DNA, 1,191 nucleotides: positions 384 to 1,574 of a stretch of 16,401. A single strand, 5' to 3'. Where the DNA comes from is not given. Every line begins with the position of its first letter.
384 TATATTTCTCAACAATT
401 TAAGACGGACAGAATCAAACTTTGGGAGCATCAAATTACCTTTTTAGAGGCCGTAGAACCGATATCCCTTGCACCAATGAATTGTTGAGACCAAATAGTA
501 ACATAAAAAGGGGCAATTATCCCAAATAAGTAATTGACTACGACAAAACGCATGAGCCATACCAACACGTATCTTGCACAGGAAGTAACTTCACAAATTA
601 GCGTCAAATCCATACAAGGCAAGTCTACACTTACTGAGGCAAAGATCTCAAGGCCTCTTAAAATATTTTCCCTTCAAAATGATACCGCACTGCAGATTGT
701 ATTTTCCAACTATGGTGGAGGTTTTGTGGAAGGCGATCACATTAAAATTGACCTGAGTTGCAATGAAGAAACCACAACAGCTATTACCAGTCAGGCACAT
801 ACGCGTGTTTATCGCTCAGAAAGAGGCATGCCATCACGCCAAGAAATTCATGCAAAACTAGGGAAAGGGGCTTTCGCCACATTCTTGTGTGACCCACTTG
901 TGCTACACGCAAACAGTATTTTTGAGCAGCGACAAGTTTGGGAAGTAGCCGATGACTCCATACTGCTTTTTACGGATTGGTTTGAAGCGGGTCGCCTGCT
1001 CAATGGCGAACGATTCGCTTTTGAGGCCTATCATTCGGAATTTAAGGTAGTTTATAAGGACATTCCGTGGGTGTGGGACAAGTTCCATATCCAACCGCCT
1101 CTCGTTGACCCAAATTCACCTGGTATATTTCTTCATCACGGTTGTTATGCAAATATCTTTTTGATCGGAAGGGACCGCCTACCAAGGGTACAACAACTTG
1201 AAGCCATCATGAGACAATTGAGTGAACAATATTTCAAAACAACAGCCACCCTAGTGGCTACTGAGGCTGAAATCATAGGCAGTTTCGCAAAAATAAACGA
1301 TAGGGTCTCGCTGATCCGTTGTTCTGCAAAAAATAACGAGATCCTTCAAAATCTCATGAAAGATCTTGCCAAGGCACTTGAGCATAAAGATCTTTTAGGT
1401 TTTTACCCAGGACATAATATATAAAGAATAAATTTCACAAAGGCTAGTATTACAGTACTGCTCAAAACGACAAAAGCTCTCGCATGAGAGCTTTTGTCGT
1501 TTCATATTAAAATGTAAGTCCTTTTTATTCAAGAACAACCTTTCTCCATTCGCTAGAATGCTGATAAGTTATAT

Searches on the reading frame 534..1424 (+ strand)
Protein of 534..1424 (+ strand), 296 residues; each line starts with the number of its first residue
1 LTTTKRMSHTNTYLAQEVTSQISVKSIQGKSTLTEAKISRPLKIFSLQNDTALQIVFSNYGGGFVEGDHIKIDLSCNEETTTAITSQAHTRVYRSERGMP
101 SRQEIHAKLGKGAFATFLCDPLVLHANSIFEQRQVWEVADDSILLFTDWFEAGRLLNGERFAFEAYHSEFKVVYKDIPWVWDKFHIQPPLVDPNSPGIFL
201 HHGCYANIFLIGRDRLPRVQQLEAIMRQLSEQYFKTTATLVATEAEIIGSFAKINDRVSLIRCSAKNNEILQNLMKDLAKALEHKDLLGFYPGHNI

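Call 5: search_protein_families(library=pfam, proteins=[window:534-1424:+], max_evalue=0.1)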
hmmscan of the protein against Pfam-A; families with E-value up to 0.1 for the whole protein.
window:534-1424:+ (296 aa): 2 families
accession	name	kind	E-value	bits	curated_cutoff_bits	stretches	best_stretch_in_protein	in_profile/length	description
PF01774.22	UreD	-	1.1e-40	140.4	27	1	57-266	2-197/201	UreD urease accessory protein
PF20667.3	Sec10_N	-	0.037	14.6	27.4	1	218-291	25-99/118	Exocyst complex component Sec10, N-terminal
